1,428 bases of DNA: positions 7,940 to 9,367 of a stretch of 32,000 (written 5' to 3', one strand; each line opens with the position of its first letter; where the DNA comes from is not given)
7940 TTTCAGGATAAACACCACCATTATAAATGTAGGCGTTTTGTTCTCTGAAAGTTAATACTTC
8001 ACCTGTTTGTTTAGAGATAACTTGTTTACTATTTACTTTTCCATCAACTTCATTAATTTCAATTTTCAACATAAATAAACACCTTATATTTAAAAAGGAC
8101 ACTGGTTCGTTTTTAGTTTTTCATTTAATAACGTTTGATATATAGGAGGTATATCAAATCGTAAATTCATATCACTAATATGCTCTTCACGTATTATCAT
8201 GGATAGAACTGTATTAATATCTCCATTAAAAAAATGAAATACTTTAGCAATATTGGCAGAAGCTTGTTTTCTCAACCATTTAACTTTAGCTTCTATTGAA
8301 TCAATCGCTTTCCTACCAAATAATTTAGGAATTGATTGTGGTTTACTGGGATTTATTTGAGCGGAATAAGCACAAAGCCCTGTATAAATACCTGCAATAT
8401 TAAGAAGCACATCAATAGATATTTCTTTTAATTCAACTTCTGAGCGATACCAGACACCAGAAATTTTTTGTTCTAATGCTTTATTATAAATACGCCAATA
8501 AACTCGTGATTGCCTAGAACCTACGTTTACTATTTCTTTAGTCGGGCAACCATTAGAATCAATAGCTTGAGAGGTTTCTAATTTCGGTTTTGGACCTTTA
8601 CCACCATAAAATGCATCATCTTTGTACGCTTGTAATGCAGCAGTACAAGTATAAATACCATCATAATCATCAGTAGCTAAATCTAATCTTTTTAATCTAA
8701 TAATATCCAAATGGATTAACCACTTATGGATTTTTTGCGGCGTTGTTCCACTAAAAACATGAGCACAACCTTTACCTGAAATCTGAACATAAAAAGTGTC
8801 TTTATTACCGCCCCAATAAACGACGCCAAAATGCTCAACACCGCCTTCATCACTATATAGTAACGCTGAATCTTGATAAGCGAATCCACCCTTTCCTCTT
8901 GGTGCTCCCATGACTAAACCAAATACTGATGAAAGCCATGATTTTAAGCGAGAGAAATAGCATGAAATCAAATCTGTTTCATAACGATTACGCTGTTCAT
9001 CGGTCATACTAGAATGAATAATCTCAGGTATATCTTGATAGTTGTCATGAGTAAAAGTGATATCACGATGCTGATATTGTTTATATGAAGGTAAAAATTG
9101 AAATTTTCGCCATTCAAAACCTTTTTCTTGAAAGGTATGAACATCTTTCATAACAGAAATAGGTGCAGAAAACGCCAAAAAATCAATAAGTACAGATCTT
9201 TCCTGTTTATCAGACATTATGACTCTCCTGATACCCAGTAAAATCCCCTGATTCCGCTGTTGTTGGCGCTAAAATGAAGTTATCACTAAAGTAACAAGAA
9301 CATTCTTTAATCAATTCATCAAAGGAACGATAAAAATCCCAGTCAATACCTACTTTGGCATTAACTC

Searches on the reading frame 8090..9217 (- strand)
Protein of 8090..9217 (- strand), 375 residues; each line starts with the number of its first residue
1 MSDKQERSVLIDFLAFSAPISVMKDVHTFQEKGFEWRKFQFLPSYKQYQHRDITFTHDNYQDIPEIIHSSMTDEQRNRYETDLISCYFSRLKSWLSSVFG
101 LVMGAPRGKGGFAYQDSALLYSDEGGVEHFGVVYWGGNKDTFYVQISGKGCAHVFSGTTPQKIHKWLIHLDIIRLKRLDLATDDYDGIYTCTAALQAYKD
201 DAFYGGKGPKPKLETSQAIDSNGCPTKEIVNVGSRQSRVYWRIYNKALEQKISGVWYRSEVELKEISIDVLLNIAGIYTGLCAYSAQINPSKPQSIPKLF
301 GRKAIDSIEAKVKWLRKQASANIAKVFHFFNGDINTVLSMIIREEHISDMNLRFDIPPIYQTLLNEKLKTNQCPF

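Call 11: search_protein_families(library=phrogs, proteins=[window:8090-9217:-], max_evalue=0.001)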
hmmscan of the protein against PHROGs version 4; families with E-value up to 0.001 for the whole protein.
window:8090-9217:- (375 aa): 4 families
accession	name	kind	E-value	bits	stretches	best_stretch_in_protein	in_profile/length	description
phrog_453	-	DNA, RNA and nucleotide metabolism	2.8e-93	314.7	1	3-374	111-439/447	replication initiation protein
phrog_16222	-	unknown function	2.3e-53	181.7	1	178-368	1-191/193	-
phrog_27563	-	unknown function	8.2e-22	78.6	1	4-168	11-163/167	-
phrog_13557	-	unknown function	8.1e-19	68.7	1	261-368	1-104/106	-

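Call 12: search_protein_families(library=pfam, proteins=[window:8090-9217:-], max_evalue=0.01)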
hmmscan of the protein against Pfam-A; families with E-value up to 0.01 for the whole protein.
window:8090-9217:- (375 aa): 1 family
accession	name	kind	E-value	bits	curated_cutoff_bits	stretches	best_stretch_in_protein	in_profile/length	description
PF02486.25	Rep_trans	-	3.6e-19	69.6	29.6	1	174-338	2-197/201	Replication initiation factor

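Call 20: search_dna_similar(query=window:8090-9217:-, collection=phages, mode=protein, max_rows=30)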
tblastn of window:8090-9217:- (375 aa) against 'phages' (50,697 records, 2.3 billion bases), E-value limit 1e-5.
Records with a match: 134; places in all: 176; records where one place covers at least 80% of the query: 96.
Best place of each record, by identity: <60% 134.
By first word of the organism name: Vibrio 80; Affertcholeramvirus 33; Inovirus 12; Fibrovirus 2; Villovirus 2; Xanthomonas 2; Dulem 2; Inoviridae 1.
By host as written in the record: Homo sapiens 12; Vibrio cholerae O1 biovar El tor 11; - 9; Vibrio parahaemolyticus 8; Vibrio cholerae 6; Vibrio cholerae O1 biovar El Tor 5; Vibrio alginolyticus 4; Vibrio cyclitrophicus 10N.286.52.F6 4; and 51 more.
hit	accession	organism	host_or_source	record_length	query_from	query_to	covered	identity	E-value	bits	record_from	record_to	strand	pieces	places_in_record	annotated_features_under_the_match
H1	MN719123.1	Vibrio phage VALG_phi6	Vibrio alginolyticus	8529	6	372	98%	36.0%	8e-56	202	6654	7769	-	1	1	DNA replication initiation protein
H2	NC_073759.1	Vibrio phage VALG_phi6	Vibrio alginolyticus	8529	6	372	98%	36.0%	8e-56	202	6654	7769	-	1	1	DNA replication initiation protein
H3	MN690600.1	Vibrio phage VALG_phi8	Vibrio alginolyticus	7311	6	372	98%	36.0%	9e-56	202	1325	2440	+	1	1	DNA replication initiation protein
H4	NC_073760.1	Vibrio phage VALG_phi8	Vibrio alginolyticus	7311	6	372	98%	36.0%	9e-56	202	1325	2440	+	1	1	DNA replication initiation protein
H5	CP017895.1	Vibrio phage K04M1_VK04M1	Vibrio alginolyticus K04M1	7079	6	372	98%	36.0%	9e-56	202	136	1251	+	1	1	DNA replication initiation protein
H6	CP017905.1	Vibrio phage K05K4_VK05K4_1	Vibrio alginolyticus K05K4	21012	6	372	98%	36.0%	1e-55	202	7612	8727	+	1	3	DNA replication initiation protein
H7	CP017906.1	Vibrio phage K05K4_VK05K4_2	Vibrio alginolyticus K05K4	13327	6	372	98%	36.0%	1e-55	202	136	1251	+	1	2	DNA replication initiation protein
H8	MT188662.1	Vibrio phage vB_Vipa26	Vibrio parahaemolyticus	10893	6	372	98%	35.8%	4e-56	203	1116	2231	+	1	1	hypothetical protein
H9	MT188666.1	Vibrio phage vB_Vipa10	Vibrio parahaemolyticus MEVP-10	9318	6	372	98%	35.8%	1e-55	202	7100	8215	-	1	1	hypothetical protein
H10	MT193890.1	Vibrio phage vB_Vipa71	Vibrio parahaemolyticus MAVP-71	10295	6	372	98%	35.8%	1e-55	202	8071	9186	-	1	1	hypothetical protein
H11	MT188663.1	Vibrio phage vB_Vipa36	Vibrio parahaemolyticus strain MAVP-36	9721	6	372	98%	35.8%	1e-55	202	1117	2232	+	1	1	hypothetical protein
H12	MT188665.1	Vibrio phage vB_Vipa4291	Vibrio parahaemolyticus strain CT4291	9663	6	372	98%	35.8%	2e-55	201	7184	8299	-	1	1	hypothetical protein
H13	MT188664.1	Vibrio phage vB_VipaK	Vibrio parahaemolyticus strain MAVP-K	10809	6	372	98%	35.8%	2e-55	201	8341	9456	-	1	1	hypothetical protein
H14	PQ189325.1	Vibrio phage 10N.261.55.B9_PE001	Vibrio cyclitrophicus 10N.261.55.B9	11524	7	373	98%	34.9%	1e-57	208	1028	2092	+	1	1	hypothetical protein (x2)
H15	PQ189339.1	Vibrio phage 10N.286.52.C10_PE002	Vibrio cyclitrophicus 10N.286.52.C10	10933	7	373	98%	34.9%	5e-56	203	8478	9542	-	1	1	hypothetical protein (x2)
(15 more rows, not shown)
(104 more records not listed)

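Call 21: find_related_loci(query=window:8090-9217:-, collection=viral_contigs, flank=10000)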
Query window:8090-9217:- (375 aa) in viral_contigs; peptide patterns used: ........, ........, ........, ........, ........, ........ (x = any residue, [..] = any of these).
4 stretches matched a pattern; 4 encode a relative of the query (tblastn E <= 1e-3); 4 distinct loci.
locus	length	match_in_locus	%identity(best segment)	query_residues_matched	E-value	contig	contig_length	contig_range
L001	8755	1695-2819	86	1-375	0e+0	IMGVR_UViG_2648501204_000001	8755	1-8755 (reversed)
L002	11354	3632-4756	77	1-375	0e+0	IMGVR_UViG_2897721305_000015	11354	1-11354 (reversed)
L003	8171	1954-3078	78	1-375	0e+0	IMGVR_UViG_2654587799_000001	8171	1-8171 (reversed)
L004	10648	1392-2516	70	1-375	0e+0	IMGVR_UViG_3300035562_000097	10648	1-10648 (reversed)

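Call 26: find_related_loci(query=A1, collection=genome_contigs, flank=10000)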
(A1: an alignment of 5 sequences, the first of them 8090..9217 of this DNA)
Query A1 (375 aa) in genome_contigs; peptide patterns used: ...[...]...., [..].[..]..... (x = any residue, [..] = any of these).
37 stretches matched a pattern; 5 encode a relative of the query (tblastn E <= 1e-3); 4 distinct loci.
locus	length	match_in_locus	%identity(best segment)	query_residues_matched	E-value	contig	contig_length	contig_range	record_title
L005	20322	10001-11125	77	1-375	0e+0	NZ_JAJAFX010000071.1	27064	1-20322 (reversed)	Photorhabdus temperata strain DSM 14550 D1091455_108_71, whole genome shotgun sequence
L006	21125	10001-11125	70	1-375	0e+0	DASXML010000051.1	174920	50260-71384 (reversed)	MAG TPA_asm: Scandinavium sp. isolate SMAG_U5327 k141_937743, whole genome shotgun sequence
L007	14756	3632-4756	77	1-375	0e+0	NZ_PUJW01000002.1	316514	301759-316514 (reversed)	Photorhabdus cinerea strain DSM 19724 scaffold_0002, whole genome shotgun sequence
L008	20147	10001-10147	78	1-49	1e-20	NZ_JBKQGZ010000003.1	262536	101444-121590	Providencia sp. Me31A NODE_3_length_262536_cov_20.133029, whole genome shotgun sequence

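Call 42: find_encoding_contigs(protein=window:8090-9217:-, flank=3000, max_places=10)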
Protein window:8090-9217:- (375 aa): 3 contigs read that carry it; 3 places shown.
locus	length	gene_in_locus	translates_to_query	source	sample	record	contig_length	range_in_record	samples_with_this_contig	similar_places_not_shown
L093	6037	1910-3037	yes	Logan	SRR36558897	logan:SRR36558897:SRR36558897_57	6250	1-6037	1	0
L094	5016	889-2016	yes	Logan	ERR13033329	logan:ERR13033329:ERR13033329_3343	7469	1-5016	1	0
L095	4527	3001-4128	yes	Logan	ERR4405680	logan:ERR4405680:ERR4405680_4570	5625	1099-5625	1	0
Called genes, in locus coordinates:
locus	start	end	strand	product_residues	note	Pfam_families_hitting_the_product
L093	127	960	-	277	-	PF19749:DUF6236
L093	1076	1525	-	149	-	PF01381:HTH_3 (faint)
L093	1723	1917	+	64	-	-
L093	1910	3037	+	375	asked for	PF02486:Rep_trans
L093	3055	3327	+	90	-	PF02303:Phage_DNA_bind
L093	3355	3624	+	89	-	-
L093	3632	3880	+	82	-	-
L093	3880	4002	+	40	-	-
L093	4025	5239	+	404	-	-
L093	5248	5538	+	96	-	PF10734:DUF2523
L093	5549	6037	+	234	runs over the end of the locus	?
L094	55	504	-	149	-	PF01381:HTH_3 (faint)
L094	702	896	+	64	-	-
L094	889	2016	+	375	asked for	PF02486:Rep_trans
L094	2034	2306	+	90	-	PF02303:Phage_DNA_bind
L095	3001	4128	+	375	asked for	PF02486:Rep_trans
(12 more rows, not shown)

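Call 60: search_dna_similar(query=L009:16636-17661:+, collection=phages, mode=protein, max_rows=12)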
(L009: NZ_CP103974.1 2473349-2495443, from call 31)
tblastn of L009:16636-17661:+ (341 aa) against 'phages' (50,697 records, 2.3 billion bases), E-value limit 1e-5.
Records with a match: 198; places in all: 210; records where one place covers at least 80% of the query: 26.
Best place of each record, by identity: <60% 198.
By first word of the organism name: Ralstonia 95; Vibrio 31; Affertcholeramvirus 28; Pseudomonas 12; Xanthomonas 11; Dulem 6; Inovirus 4; Stenotrophomonas 4; Phage 3; Villovirus 2; and 2 more.
By host as written in the record: Ralstonia solanacearum 67; - 14; Vibrio cholerae O1 biovar El tor 9; Varecia variegata 6; Vibrio parahaemolyticus 6; Ralstonia solanacearum Race 3, Biovar 1 6; Pseudomonas aeruginosa 5; Vibrio cholerae O1 biovar El Tor 5; and 59 more.
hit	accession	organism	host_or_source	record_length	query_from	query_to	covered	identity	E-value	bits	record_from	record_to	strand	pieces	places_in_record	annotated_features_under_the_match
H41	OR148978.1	Inovirus D_HF5_61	Homo sapiens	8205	1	341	100%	44.9%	8e-90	299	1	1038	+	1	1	zonular occludens toxin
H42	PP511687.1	Dulem virus 52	Varecia variegata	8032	1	339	99%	41.8%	4e-83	280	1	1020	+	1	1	ZOT protein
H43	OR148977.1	Inovirus D_HF32_91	Homo sapiens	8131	1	341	100%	40.4%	1e-72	249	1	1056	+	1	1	zonular occludens toxin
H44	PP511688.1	Dulem virus 53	Varecia variegata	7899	1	339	99%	40.5%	4e-78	265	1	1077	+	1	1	ZOT protein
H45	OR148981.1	Inovirus D_HF2_82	Homo sapiens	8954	1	339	99%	39.5%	3e-77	263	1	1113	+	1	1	zonular occludens toxin | hypothetical protein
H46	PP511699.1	Dulem virus 57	Varecia variegata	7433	3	337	98%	34.6%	7e-51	187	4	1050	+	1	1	ZOT protein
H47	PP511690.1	Dulem virus 55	Varecia variegata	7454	3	337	98%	34.3%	1e-46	174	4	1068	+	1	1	ZOT protein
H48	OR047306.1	Pseudomonas phage PMBT54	Pseudomonas carnis; Pseudomonas lactis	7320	1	338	99%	29.3%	5e-23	105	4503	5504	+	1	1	Zot-like ATPase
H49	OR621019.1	Pseudomonas phage 36-2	Pseudomonas aeruginosa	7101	1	340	100%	28.9%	4e-24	108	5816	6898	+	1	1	ZOT-like protein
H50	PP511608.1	Dulem virus 56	Varecia variegata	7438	3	242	70%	41.0%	5e-48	179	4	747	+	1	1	ZOT protein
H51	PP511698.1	Dulem virus 56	Varecia variegata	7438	3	242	70%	41.0%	5e-48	179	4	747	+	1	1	ZOT protein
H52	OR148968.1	Inovirus D_HF2_144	Homo sapiens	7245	3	240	70%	38.9%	8e-49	181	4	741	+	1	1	zonular occludens toxin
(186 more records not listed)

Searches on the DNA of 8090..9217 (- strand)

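Call 30: search_dna_similar(query=L004:1-4000:+, collection=ecoli_genomes, mode=near, max_rows=10)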
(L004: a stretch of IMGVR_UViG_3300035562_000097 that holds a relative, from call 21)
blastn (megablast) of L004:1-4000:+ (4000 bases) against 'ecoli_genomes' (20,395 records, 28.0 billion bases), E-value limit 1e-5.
Records with a match: 12; places in all: 24; records where one place covers at least 80% of the query: 0.
Genomes with a match: 12 of 5426; with a place that covers at least 80% of the query: 0. Places per genome that has any: lowest 1, median 2, highest 5. On chromosomes: 24 places; on plasmids: 0.
Best place of each record, by identity: 80-90% 12.
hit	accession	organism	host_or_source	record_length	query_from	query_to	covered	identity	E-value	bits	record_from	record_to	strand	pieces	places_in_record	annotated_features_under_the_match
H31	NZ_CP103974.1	Escherichia coli strain DLI.6n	marine sediment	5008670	1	96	2%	87.5%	8e-20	110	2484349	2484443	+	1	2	none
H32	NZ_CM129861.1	Escherichia coli strain SW070919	wastewater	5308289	1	96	2%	87.5%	8e-20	110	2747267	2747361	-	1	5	none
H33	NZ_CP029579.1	Escherichia coli strain DA33137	Homo sapiens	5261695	1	96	2%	86.5%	4e-18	104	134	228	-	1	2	none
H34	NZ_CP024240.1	Escherichia coli O114:H49 strain 90-9280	missing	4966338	1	96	2%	86.5%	4e-18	104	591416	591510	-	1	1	none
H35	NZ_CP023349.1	Escherichia coli strain ETEC-2264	Homo sapiens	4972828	1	96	2%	86.5%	4e-18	104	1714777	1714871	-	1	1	none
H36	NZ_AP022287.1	Escherichia coli strain WP9-S17-ESBL-11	-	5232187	1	96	2%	86.5%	4e-18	104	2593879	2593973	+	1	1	none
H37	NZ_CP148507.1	Escherichia coli strain Z1323CEC0001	Chicken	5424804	1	96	2%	86.5%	4e-18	104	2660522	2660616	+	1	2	none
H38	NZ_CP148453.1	Escherichia coli strain Z1323CEC0009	Chicken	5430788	1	96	2%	86.5%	4e-18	104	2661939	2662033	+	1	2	none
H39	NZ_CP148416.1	Escherichia coli strain Z1323CEC0016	Chicken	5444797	1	96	2%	86.5%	4e-18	104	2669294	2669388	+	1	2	none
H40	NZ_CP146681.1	Escherichia coli strain MS 196-1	Homo sapiens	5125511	1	96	2%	86.5%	4e-18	104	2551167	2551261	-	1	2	none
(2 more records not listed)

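Call 31: get_annotated_region(hit=H31, flank=11000)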
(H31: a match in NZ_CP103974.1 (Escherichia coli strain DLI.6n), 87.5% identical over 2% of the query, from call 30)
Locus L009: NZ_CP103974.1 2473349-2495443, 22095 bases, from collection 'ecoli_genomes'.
description: Escherichia coli strain DLI.6n chromosome, complete genome
organism: Escherichia coli strain DLI.6n (NCBI taxid 562)
replicon: chromosome; assembly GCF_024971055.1
host: -; source: marine sediment; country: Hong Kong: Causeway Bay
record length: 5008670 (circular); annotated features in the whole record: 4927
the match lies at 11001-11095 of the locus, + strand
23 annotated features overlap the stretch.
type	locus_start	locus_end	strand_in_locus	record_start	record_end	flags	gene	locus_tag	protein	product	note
CDS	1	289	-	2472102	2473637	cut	lsrA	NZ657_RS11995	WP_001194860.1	autoinducer 2 ABC transporter ATP-binding protein LsrA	-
CDS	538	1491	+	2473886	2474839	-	lsrR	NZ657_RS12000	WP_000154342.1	transcriptional regulator LsrR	-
CDS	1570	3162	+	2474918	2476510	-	lsrK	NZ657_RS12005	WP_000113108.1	autoinducer-2 kinase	-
CDS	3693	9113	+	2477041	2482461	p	-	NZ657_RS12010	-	ECSE_1600 family autotransporter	internal stop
CDS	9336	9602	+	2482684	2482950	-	hipB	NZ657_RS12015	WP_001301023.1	type II toxin-antitoxin system antitoxin HipB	-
CDS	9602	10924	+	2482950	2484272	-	hipA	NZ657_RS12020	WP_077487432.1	type II toxin-antitoxin system serine/threonine protein kinase toxin HipA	-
CDS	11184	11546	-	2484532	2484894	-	-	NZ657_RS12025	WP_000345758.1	hypothetical protein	-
CDS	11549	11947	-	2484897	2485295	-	-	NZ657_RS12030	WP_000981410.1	hypothetical protein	-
CDS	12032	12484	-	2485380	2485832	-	-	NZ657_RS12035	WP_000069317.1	transcriptional regulator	-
CDS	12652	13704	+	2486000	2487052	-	-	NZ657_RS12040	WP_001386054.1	phage/plasmid replication protein, II/X family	-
CDS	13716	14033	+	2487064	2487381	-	-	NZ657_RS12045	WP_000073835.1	DNA-binding protein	-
CDS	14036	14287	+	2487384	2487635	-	-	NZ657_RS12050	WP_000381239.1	membrane protein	-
CDS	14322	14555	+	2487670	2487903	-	-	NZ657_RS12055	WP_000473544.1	hypothetical protein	-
CDS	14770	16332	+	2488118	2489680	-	-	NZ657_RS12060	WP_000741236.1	hypothetical protein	-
CDS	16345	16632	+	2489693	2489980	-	-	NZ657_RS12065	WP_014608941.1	DUF2523 domain-containing protein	-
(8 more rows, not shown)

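Call 43: search_dna_similar(query=L009:11000-19850:+, collection=phages, mode=near, max_rows=10)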
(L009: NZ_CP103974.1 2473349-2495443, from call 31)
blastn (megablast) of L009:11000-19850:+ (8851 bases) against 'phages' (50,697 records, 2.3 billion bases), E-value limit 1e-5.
No match.

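Call 76: search_dna_similar(query=L009:12652-18905:+, collection=ecoli_genomes, mode=near, max_rows=40, rows=spread)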
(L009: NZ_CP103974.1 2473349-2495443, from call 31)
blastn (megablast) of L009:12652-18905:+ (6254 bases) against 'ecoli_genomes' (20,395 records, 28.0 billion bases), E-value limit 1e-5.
Records with a match: 119; places in all: 218; records where one place covers at least 80% of the query: 100.
Genomes with a match: 118 of 5426; with a place that covers at least 80% of the query: 99. Places per genome that has any: lowest 1, median 2, highest 5. On chromosomes: 217 places; on plasmids: 1.
Best place of each record, by identity: >=99% 69; 95-99% 44; 90-95% 4; 80-90% 2.
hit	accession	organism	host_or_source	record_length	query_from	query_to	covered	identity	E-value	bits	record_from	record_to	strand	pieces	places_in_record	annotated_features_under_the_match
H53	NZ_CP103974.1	Escherichia coli strain DLI.6n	marine sediment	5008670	1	6254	100%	100.0%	0e+0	11550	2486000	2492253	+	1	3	hypothetical protein (x2) | type II secretion system protein GspD | phage/plasmid replication protein, II/X family | zonular occludens toxin family protein | DNA-binding protein | and 2 other names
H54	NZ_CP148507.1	Escherichia coli strain Z1323CEC0001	Chicken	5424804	1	6254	100%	99.9%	0e+0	11527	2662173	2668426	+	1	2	hypothetical protein (x2) | type II secretion system protein GspD | phage/plasmid replication protein, II/X family | zonular occludens toxin family protein | DNA-binding protein | and 2 other names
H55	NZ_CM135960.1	Escherichia coli strain YZB902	Chicken feces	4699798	1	6254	100%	99.9%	0e+0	11527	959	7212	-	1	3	hypothetical protein (x2) | type II secretion system protein GspD | phage/plasmid replication protein, II/X family | zonular occludens toxin family protein | DNA-binding protein | and 2 other names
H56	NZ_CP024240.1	Escherichia coli O114:H49 strain 90-9280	missing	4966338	1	6254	100%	99.9%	0e+0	11505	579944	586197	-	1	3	hypothetical protein (x3) | type II secretion system protein GspD | phage/plasmid replication protein, II/X family | zonular occludens toxin family protein | DNA-binding protein | and 1 other names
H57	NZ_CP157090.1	Escherichia coli strain UTME-14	Sus scrofa domesticus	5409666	1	6254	100%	99.2%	0e+0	11261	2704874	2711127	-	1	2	hypothetical protein (x2) | type II secretion system protein GspD | phage/plasmid replication protein, II/X family | zonular occludens toxin family protein | DNA-binding protein | and 2 other names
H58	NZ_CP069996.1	Escherichia coli strain FDAARGOS_1300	Homo sapiens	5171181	1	6254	100%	99.2%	0e+0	11256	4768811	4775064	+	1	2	hypothetical protein (x2) | type II secretion system protein GspD | phage/plasmid replication protein, II/X family | zonular occludens toxin family protein | DNA-binding protein | and 2 other names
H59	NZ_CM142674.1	Escherichia coli strain UID2309220036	Homo sapiens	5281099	1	6254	100%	99.1%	0e+0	11250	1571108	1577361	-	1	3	hypothetical protein (x2) | type II secretion system protein GspD | phage/plasmid replication protein, II/X family | zonular occludens toxin family protein | DNA-binding protein | and 2 other names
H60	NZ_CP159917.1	Escherichia coli strain EC554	Homo sapiens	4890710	1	6254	100%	99.1%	0e+0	11228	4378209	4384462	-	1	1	hypothetical protein (x2) | type II secretion system protein GspD | phage/plasmid replication protein, II/X family | zonular occludens toxin domain-containing protein | DNA-binding protein | and 2 other names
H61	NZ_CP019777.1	Escherichia coli NU14 strain NU14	Homo sapiens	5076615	1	6254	100%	99.1%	0e+0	11223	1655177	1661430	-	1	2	hypothetical protein (x2) | type II secretion system protein GspD | phage/plasmid replication protein, II/X family | zonular occludens toxin family protein | DNA-binding protein | and 2 other names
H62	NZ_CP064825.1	Escherichia coli UTI89 strain UTI89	Homo sapiens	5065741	1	6254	100%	99.1%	0e+0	11223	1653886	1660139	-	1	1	hypothetical protein (x2) | type II secretion system protein GspD | phage/plasmid replication protein, II/X family | zonular occludens toxin family protein | DNA-binding protein | and 2 other names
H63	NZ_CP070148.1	Escherichia coli strain FDAARGOS_1297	Homo sapiens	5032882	1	6254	100%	99.1%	0e+0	11223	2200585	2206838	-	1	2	hypothetical protein (x2) | type II secretion system protein GspD | phage/plasmid replication protein, II/X family | zonular occludens toxin family protein | DNA-binding protein | and 2 other names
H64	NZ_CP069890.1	Escherichia coli strain FDAARGOS_1295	Homo sapiens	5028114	1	6254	100%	99.1%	0e+0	11223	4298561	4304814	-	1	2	hypothetical protein (x2) | type II secretion system protein GspD | phage/plasmid replication protein, II/X family | zonular occludens toxin family protein | DNA-binding protein | and 2 other names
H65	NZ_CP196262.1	Escherichia coli strain AH21E028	Homo sapiens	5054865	1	6254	100%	99.1%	0e+0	11223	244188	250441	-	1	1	hypothetical protein (x3) | type II secretion system protein GspD | phage/plasmid replication protein, II/X family | zonular occludens toxin family protein | DNA-binding protein | and 1 other names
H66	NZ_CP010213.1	Escherichia coli strain M15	mouse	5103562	1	6254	100%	99.0%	0e+0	11217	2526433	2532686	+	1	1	hypothetical protein (x2) | type II secretion system protein GspD | phage/plasmid replication protein, II/X family | zonular occludens toxin family protein | DNA-binding protein | and 2 other names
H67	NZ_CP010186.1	Escherichia coli strain M6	mouse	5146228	1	6254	100%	99.0%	0e+0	11217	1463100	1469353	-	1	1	hypothetical protein (x2) | type II secretion system protein GspD | phage/plasmid replication protein, II/X family | zonular occludens toxin family protein | DNA-binding protein | and 2 other names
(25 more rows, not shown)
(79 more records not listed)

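Call 77: get_annotated_region(hit=H62, flank=3500)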
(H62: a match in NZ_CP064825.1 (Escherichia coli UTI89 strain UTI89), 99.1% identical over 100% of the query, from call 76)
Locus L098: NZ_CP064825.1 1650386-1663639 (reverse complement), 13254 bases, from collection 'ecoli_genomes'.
description: Escherichia coli UTI89 chromosome, complete genome
organism: Escherichia coli UTI89 strain UTI89 (NCBI taxid 364106)
replicon: chromosome; assembly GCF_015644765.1
host: Homo sapiens; source: urine; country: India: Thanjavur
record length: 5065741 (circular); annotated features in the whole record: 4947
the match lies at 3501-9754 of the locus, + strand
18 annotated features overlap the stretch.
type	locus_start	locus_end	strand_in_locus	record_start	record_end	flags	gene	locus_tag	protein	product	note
CDS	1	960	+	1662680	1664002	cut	hipA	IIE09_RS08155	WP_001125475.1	type II toxin-antitoxin system serine/threonine protein kinase toxin HipA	-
CDS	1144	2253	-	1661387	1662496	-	-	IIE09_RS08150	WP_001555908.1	hypothetical protein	-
CDS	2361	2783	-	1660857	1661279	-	-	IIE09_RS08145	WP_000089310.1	hypothetical protein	-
CDS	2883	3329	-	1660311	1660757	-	-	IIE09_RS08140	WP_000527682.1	helix-turn-helix domain-containing protein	-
CDS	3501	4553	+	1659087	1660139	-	-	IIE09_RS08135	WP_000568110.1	phage/plasmid replication protein, II/X family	-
CDS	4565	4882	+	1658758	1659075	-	-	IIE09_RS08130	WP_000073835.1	DNA-binding protein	-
CDS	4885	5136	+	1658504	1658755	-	-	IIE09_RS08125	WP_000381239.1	membrane protein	-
CDS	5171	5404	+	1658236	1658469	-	-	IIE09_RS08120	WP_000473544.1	hypothetical protein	-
CDS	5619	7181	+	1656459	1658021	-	-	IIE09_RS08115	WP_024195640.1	hypothetical protein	-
CDS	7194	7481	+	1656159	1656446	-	-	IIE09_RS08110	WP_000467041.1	DUF2523 domain-containing protein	-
CDS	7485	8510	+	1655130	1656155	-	-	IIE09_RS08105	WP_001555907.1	zonular occludens toxin family protein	-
CDS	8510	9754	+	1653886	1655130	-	-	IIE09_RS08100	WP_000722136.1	type II secretion system protein GspD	-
CDS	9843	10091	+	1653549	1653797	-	-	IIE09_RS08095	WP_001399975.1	hypothetical protein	-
CDS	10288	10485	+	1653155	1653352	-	-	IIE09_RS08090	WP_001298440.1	hypothetical protein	-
CDS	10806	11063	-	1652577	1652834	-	-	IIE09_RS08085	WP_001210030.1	hypothetical protein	-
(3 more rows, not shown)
